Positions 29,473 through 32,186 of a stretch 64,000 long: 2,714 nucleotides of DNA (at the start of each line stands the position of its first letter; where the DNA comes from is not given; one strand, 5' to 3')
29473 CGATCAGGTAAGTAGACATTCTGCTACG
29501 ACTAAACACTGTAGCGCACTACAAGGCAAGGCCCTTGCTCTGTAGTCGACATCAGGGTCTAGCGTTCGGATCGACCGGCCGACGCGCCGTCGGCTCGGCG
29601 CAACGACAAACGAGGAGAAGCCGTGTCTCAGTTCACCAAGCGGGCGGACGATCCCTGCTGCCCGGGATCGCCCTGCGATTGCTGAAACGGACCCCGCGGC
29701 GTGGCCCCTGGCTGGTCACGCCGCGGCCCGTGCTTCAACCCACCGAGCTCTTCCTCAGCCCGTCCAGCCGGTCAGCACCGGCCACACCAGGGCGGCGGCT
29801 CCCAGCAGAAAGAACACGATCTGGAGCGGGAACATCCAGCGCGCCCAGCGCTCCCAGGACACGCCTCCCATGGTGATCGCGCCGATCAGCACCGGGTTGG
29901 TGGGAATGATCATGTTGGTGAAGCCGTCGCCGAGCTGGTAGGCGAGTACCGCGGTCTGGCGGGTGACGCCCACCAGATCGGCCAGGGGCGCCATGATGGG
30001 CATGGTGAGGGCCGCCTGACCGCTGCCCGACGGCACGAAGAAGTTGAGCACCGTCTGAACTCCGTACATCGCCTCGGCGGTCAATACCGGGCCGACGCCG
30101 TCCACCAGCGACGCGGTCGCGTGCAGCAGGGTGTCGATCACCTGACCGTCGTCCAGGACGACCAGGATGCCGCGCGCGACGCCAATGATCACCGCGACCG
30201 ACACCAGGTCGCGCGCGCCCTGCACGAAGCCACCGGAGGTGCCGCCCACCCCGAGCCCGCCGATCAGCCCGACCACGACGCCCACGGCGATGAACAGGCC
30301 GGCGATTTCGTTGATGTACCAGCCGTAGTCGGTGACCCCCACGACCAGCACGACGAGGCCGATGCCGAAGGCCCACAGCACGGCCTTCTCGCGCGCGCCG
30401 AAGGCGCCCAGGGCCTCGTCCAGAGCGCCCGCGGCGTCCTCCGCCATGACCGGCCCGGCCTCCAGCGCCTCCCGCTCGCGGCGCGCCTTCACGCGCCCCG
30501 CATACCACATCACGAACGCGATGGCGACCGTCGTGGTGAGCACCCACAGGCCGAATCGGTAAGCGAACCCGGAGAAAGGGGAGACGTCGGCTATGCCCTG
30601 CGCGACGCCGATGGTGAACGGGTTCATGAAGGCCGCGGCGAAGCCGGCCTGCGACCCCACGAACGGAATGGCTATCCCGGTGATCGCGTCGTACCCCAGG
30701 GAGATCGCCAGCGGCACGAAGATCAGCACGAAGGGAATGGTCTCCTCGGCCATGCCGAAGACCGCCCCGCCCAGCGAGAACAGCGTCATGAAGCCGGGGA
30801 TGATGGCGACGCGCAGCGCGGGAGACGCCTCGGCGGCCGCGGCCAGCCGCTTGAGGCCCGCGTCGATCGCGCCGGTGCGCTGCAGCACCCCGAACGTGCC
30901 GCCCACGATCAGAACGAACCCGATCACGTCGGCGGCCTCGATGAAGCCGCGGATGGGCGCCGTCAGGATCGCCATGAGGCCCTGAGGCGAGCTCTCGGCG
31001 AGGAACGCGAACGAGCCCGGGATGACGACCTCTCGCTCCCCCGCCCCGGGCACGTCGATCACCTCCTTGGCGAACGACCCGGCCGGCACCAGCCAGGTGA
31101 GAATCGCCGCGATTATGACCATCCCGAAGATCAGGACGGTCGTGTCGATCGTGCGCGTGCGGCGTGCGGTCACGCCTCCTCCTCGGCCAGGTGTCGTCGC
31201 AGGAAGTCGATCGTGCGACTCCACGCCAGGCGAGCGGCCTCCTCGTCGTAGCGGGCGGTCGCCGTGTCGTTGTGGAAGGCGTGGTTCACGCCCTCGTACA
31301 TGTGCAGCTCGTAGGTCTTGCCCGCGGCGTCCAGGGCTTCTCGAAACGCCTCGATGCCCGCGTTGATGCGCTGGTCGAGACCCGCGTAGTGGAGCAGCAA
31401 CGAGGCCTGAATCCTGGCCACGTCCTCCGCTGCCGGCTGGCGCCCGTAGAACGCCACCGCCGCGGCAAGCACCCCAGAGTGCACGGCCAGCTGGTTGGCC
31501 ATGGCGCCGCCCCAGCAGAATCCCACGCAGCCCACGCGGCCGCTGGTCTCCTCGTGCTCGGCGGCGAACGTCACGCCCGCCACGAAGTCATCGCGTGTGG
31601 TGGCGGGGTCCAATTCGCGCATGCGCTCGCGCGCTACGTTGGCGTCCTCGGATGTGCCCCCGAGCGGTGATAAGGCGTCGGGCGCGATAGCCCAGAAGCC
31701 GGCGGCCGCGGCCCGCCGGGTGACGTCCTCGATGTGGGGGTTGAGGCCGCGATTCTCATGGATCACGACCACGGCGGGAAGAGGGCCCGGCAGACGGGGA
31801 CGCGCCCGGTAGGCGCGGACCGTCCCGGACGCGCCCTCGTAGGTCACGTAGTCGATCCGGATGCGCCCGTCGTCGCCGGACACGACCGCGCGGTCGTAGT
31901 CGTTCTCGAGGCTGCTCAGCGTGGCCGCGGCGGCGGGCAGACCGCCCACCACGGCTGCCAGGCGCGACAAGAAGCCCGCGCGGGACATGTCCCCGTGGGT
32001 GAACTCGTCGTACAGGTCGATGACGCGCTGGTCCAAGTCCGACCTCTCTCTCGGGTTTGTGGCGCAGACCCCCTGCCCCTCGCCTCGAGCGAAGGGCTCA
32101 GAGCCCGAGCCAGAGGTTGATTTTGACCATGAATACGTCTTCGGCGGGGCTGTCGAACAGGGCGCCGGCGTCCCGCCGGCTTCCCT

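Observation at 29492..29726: Mirror-image MerR-type promoters, one dedicated to a 20-codon Cys-rich micro-ORF (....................)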

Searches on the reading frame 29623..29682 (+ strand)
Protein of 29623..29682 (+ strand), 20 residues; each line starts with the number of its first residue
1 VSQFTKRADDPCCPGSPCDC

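Call 3: search_protein_families(library=ncbifam, proteins=[window:29623-29682:+], max_evalue=1)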
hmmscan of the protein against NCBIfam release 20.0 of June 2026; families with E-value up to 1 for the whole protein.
seq(20 aa): 0 families

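Call 4: search_protein_families(library=pfam, proteins=[window:29623-29682:+], max_evalue=1)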
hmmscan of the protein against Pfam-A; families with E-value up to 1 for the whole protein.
seq(20 aa): 0 families

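Call 60: list_cluster_members(proteins=[window:29623-29682:+, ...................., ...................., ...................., window:29623-29682:+, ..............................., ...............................])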
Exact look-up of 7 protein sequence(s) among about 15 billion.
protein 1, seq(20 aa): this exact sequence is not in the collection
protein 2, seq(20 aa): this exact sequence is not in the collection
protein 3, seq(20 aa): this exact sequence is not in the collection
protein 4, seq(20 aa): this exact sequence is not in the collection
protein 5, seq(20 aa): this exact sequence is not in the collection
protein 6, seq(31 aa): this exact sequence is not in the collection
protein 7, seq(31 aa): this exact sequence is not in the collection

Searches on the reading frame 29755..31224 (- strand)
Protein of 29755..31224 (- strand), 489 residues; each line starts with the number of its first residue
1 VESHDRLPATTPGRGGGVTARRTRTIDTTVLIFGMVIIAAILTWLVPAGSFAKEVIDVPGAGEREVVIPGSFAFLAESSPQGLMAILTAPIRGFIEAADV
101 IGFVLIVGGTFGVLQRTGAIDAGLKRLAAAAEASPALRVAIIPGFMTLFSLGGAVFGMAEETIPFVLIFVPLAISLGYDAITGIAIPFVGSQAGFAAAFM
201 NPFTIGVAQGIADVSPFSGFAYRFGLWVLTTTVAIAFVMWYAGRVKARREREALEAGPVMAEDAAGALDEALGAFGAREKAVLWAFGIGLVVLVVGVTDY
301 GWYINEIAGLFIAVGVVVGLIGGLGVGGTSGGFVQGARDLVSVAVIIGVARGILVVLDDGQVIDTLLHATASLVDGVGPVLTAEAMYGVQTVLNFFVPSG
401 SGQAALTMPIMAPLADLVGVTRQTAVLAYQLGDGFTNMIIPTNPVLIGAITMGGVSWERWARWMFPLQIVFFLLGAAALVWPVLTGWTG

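Call 3: search_protein_families(library=ncbifam, proteins=[window:29755-31224:-], max_evalue=1)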
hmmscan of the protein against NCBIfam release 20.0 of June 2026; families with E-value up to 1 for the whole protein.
window:29755-31224:- (489 aa): 2 families
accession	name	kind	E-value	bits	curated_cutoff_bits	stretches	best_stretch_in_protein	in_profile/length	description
NF008611.1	PRK11588.1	equivalog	2.8e-116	389.1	500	1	27-487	3-491/492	putative basic amino acid antiporter YfcC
TIGR00366.1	TIGR00366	hypoth_equivalog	5.7e-07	29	575.75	1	389-445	359-415/438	TIGR00366 family protein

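Call 4: search_protein_families(library=pfam, proteins=[window:29755-31224:-], max_evalue=1)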
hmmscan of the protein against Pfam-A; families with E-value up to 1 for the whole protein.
window:29755-31224:- (489 aa): 3 families
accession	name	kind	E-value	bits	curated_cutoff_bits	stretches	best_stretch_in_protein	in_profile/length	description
PF03606.21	DcuC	-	5.6e-103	345.4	23.1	1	28-481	4-458/461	C4-dicarboxylate anaerobic carrier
PF02667.20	SCFA_trans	-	1.5e-07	31.3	27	1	390-446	363-419/453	Short chain fatty acid transporter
PF03806.19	ABG_transport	-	1.7e-06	27.1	27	2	385-446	385-446/502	AbgT putative transporter family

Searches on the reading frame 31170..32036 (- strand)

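Call 3: search_protein_families(library=ncbifam, proteins=[window:31170-32036:-], max_evalue=1)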
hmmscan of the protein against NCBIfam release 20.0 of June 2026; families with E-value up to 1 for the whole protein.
window:31170-32036:- (288 aa): 5 families
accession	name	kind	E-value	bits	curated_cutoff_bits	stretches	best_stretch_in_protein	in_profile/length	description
NF041440.1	hydrolase_YghX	exception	1.2e-92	310.2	460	1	2-283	8-292/292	YghX family hydrolase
NF058650.1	GCSAG_HSLs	subfamily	0.0049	16.5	410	1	205-283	242-313/314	GCSAG motif subfamily hormone-sensitive lipase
NF050181.1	TA_anti_VapB_Myco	equivalog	0.02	15.4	60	1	257-286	11-39/72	type II toxin-antitoxin system VapB family antitoxin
NF058649.1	GTSAG_HSLs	subfamily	0.022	14.2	380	1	229-265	263-299/312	GTSAG motif subfamily hormone-sensitive lipase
NF050058.1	e_dPHAscl_type1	hypoth_equivalog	0.033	13.7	150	1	81-198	17-137/276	extracellular catalytic domain type 1 short-chain-length polyhydroxyalkanoate depolymerase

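Call 4: search_protein_families(library=pfam, proteins=[window:31170-32036:-], max_evalue=1)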
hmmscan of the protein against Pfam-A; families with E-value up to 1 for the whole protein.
window:31170-32036:- (288 aa): 11 families
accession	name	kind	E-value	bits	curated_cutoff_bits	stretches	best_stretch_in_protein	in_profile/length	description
PF01738.24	DLH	-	2.6e-48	164.9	21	1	74-282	2-216/217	Dienelactone hydrolase family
PF23678.1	YqhI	-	6.4e-08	32.2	27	1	2-28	10-35/36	YqhI-like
PF00326.27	Peptidase_S9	-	3.2e-07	30.5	22.6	2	201-272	133-205/213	Prolyl oligopeptidase family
PF08840.17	BAAT_C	-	5.9e-05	23.7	20.9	1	151-212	6-68/210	BAAT / Acyl-CoA thioester hydrolase C terminal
PF12697.13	Abhydrolase_6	-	0.00015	22.9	26.3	1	107-272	21-144/217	Alpha/beta hydrolase family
PF02129.25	Peptidase_S15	-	0.00087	19.5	23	1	147-207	76-137/262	X-Pro dipeptidyl-peptidase (S15 family)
PF12146.15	Hydrolase_4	-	0.0051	16.6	27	1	202-258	183-238/239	Serine aminopeptidase, S33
PF02230.22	Abhydrolase_2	-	0.0069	16.7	23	1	165-256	104-203/217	Phospholipase/Carboxylesterase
PF12695.13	Abhydrolase_5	-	0.012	15.8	27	1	171-268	62-156/164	Alpha/beta hydrolase family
PF07859.19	Abhydrolase_3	-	0.04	14.1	25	1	212-255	167-209/210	alpha/beta hydrolase fold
PF23859.1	DpdA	-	0.058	12.8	27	1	229-279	39-89/291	DeoxyPurine in DNA protein A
